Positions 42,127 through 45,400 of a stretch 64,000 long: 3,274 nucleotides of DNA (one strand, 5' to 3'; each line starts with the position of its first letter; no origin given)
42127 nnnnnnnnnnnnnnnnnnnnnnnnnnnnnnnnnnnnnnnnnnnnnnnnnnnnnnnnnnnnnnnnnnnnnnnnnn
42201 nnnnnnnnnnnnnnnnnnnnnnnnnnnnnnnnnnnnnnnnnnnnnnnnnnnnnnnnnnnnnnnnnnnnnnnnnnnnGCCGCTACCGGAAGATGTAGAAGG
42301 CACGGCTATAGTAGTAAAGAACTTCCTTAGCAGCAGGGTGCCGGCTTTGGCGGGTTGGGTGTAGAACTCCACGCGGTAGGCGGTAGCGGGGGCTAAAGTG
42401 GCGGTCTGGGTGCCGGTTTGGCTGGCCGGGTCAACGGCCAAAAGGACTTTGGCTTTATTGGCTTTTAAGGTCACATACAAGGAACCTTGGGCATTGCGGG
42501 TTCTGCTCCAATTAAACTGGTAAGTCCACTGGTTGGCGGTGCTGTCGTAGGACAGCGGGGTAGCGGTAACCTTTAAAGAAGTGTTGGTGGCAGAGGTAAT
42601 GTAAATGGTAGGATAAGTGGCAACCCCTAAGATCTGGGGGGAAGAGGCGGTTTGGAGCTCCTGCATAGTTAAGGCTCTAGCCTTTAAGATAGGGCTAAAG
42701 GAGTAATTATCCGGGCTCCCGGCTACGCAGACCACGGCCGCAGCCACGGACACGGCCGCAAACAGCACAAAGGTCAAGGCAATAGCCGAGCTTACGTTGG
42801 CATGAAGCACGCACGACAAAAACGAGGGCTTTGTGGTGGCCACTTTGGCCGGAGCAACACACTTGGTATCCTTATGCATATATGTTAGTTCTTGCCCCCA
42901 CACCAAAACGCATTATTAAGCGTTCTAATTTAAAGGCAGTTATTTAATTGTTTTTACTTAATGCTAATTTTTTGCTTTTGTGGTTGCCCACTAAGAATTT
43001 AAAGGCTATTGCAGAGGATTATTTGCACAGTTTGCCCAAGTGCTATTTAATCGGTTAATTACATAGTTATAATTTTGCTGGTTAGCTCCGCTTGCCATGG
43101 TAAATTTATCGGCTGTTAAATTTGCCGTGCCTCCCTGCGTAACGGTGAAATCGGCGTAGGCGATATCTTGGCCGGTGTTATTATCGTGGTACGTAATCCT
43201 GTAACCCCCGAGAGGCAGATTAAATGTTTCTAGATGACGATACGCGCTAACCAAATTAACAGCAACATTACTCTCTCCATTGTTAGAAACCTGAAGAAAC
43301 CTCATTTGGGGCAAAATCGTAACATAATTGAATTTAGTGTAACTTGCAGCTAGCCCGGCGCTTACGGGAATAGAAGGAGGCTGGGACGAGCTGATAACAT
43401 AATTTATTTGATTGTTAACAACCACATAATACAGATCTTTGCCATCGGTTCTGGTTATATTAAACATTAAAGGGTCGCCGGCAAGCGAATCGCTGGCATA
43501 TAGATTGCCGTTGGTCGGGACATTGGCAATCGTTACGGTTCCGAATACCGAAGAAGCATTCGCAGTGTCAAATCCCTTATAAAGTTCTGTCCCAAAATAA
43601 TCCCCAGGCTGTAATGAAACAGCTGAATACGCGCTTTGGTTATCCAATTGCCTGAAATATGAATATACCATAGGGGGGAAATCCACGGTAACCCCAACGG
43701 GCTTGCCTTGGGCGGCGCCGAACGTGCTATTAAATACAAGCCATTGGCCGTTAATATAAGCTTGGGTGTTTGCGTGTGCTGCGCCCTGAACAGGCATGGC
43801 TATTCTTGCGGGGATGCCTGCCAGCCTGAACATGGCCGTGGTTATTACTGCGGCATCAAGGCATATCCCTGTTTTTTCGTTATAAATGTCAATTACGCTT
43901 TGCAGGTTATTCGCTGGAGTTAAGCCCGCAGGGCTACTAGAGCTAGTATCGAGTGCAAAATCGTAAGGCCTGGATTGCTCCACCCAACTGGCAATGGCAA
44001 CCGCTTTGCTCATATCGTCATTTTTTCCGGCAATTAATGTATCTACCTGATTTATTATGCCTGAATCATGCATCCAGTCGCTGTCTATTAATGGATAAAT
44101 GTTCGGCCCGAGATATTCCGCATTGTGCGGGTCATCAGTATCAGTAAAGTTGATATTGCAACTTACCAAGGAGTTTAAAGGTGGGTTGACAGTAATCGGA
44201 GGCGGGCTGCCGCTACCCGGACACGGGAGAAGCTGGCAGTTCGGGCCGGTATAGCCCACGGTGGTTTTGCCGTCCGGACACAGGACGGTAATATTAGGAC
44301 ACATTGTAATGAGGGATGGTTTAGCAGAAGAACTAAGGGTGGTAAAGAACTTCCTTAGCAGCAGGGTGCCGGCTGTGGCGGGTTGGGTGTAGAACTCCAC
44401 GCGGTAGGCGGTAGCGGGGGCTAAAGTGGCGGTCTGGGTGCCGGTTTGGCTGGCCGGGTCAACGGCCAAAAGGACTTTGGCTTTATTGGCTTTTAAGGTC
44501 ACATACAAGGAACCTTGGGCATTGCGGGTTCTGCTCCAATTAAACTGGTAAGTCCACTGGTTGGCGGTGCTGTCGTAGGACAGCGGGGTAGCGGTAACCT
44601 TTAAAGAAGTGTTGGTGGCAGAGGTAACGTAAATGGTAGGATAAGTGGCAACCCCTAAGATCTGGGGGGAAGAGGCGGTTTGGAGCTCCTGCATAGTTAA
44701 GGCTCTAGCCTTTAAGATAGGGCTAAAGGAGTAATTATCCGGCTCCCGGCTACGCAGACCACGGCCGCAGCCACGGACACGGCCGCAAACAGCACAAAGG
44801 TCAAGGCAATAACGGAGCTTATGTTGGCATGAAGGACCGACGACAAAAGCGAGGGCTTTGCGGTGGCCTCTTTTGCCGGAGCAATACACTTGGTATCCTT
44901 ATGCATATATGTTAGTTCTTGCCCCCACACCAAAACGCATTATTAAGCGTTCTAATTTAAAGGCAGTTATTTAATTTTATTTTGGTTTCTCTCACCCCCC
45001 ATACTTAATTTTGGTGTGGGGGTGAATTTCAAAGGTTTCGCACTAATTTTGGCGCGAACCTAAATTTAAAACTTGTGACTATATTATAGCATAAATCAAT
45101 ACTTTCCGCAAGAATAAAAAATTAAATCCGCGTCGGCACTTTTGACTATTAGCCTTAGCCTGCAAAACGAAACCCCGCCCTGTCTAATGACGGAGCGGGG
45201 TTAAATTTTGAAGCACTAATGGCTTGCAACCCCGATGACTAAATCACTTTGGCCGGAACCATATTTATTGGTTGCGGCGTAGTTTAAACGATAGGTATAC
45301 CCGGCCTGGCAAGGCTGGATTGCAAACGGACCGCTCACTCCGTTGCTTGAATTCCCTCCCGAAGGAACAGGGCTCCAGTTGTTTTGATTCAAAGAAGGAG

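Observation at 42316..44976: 634-bp near-identical tract shared by paralogs A and B, with a 1-nt indel that frameshifts paralog B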

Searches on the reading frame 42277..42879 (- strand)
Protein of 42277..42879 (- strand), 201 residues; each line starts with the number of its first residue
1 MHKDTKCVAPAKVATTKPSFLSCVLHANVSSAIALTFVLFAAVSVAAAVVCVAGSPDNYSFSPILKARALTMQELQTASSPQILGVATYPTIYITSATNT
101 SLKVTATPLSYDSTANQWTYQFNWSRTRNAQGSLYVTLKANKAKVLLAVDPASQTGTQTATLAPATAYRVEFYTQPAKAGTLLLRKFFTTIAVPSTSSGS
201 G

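Call 17: find_related_loci(query=A1, collection=genome_contigs, flank=10000)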
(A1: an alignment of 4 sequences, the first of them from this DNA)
Query A1 (201 aa) in genome_contigs; peptide patterns used: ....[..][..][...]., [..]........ (x = any residue, [..] = any of these).
10 stretches matched a pattern; 4 encode a relative of the query (tblastn E <= 1e-3); 3 distinct loci.
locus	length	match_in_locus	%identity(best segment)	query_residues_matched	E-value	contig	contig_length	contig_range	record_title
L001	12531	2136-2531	54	68-201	9e-43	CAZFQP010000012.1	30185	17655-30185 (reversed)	MAG TPA_asm: uncultured Candidatus Saccharibacteria bacterium isolate SRP278252_co1_731 genome assembly, contig: NODE_23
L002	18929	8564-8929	55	68-194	4e-42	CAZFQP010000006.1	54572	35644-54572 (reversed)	MAG TPA_asm: uncultured Candidatus Saccharibacteria bacterium isolate SRP278252_co1_731 genome assembly, contig: NODE_77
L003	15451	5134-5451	56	88-193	7e-37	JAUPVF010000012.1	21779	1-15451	MAG: Patescibacteria group bacterium isolate erpe_2018_sw_27hr_WHONDRS-SW48-000094_B_bin.11 scaffold_165330, whole genom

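Call 22: find_related_loci(query=A1, collection=metagenome_contigs, flank=6000)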
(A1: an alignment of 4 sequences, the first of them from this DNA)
Query A1 (201 aa) in metagenome_contigs; peptide patterns used: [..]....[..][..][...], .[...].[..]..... (x = any residue, [..] = any of these).
99 stretches matched a pattern; 1 encode a relative of the query (tblastn E <= 1e-3); 1 distinct loci.
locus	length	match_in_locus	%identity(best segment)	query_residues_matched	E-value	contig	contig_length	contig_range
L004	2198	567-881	50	89-193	5e-33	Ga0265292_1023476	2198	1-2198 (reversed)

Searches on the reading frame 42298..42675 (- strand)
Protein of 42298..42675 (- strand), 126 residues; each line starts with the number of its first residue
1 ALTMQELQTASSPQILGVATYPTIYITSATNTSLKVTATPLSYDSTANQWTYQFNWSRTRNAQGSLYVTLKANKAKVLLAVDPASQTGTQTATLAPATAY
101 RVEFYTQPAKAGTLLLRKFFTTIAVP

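Call 43: predict_structure(alignment_id=A4)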
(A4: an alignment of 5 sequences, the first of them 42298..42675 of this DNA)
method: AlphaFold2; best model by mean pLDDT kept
length: 126 residues; sequences in the alignment: 5
mean_pLDDT: 64.6   pTM: 0.61
mean pLDDT of the five models: 64.6, 61.7, 56.1, 54.2, 54.1
residues with pLDDT >= 90: 0; 70-90: 56; 50-70: 44; < 50: 26
segments of 3 or more residues with pLDDT < 50: 1-14, 17-21, 27-29, 62-64
pLDDT, mean of each block of 10 residues (from residue 1): 42 48 51 69 83 77 60 74 77 78 64 59 55
secondary structure, 60 per line:
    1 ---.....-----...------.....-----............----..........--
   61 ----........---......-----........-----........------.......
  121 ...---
elements in order: H4-8 E14-16 E23-27 E33-44 E49-58 E65-72 E76-81 E87-94 E100-107 E114-123

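Call 47: fold_search(model_id=the predicted structure, library=pdb)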
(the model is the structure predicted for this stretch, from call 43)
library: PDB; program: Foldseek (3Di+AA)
matches with E <= 10: 1460; with E <= 0.001: 0
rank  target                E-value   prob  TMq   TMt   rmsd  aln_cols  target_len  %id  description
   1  1xq4_B                3.3e-03  1.00  0.35  0.36   6.4       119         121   13  Crystal Structure of the Putative ApaA Protein from Bordetella pertussis, Northeast Structural Genomics Target BeR40 (released 2004-11-09)
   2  1xq4_C                1.0e-02  0.99  0.37  0.37   6.2       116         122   12  Crystal Structure of the Putative ApaA Protein from Bordetella pertussis, Northeast Structural Genomics Target BeR40 (released 2004-11-09)
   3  1xq4_A                1.2e-02  0.99  0.35  0.36   6.4       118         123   14  Crystal Structure of the Putative ApaA Protein from Bordetella pertussis, Northeast Structural Genomics Target BeR40 (released 2004-11-09)
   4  2oxg_B                1.3e-02  0.99  0.34  0.37   5.8        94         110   14  The SoxYZ Complex of Paracoccus pantotrophus (released 2007-05-22)
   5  2ox5_F                1.3e-02  0.97  0.36  0.38   9.6       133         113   14  The SoxYZ complex of Paracoccus pantotrophus (released 2007-05-22)
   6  2oxh_Y                1.4e-02  0.97  0.36  0.39   9.4       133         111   14  The SOXYZ Complex of Paracoccus Pantotrophus (released 2007-05-22)
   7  2oxg_D                1.5e-02  0.99  0.35  0.38   5.4        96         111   14  The SoxYZ Complex of Paracoccus pantotrophus (released 2007-05-22)
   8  2oxg_F                1.6e-02  0.96  0.35  0.38   9.7       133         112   14  The SoxYZ Complex of Paracoccus pantotrophus (released 2007-05-22)
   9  2oxh_F                1.6e-02  0.96  0.35  0.37   9.7       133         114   14  The SOXYZ Complex of Paracoccus Pantotrophus (released 2007-05-22)
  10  2oxh_B                1.6e-02  0.96  0.35  0.37   9.7       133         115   14  The SOXYZ Complex of Paracoccus Pantotrophus (released 2007-05-22)
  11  2ox5_Y                1.9e-02  0.96  0.36  0.38   9.4       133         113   14  The SoxYZ complex of Paracoccus pantotrophus (released 2007-05-22)
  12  5dc0_A                1.9e-02  0.94  0.32  0.40   7.6        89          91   16  CRYSTAL STRUCTURE OF MONOBODY GG3/ABL1 SH2 DOMAIN COMPLEX (released 2016-03-02)
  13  2oxg_Y                2.0e-02  0.95  0.35  0.38   9.4       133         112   14  The SoxYZ Complex of Paracoccus pantotrophus (released 2007-05-22)
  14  2ox5_B                2.1e-02  0.99  0.34  0.37   5.7        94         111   14  The SoxYZ complex of Paracoccus pantotrophus (released 2007-05-22)
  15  4jkm_A                2.2e-02  0.99  0.39  0.11   4.3        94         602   10  Crystal Structure of Clostridium perfringens beta-glucuronidase (released 2014-09-17)
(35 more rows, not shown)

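Call 49: search_protein_representatives(alignment_id=A4)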
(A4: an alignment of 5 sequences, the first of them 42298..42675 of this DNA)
Query: 5 sequences, 843 profile positions. Proteins with E-value up to 0.001 (for the whole library): 87; up to 1e-10: 61; up to 1e-30: 18. The best 87 are listed.
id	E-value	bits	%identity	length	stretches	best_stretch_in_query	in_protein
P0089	3.0e-90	320.1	-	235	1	3-178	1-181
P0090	2.7e-69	250.8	-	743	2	41-169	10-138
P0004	1.4e-61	225.3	-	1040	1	31-171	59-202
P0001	4.4e-59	217.0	-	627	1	41-164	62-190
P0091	6.2e-56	206.6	-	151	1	28-157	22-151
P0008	6.7e-49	183.3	-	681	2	9-150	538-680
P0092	7.5e-37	143.4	-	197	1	15-178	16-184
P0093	6.5e-36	140.3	-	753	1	34-172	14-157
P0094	2.5e-35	138.4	-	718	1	40-173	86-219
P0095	4.3e-35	137.6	-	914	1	24-181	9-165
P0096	8.1e-35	136.7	-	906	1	23-163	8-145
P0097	2.2e-34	135.3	-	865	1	21-162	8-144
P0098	3.4e-34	134.6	-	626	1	35-186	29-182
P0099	6.0e-34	133.8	-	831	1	25-178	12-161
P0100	2.1e-33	132.0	-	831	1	23-178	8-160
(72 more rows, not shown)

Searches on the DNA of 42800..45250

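Call 66: search_rna_families(source=window, start=42800, end=45250, threshold=evalue, max_evalue=1)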
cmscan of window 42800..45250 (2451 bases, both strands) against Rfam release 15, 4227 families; matches with E-value up to 1: 0.
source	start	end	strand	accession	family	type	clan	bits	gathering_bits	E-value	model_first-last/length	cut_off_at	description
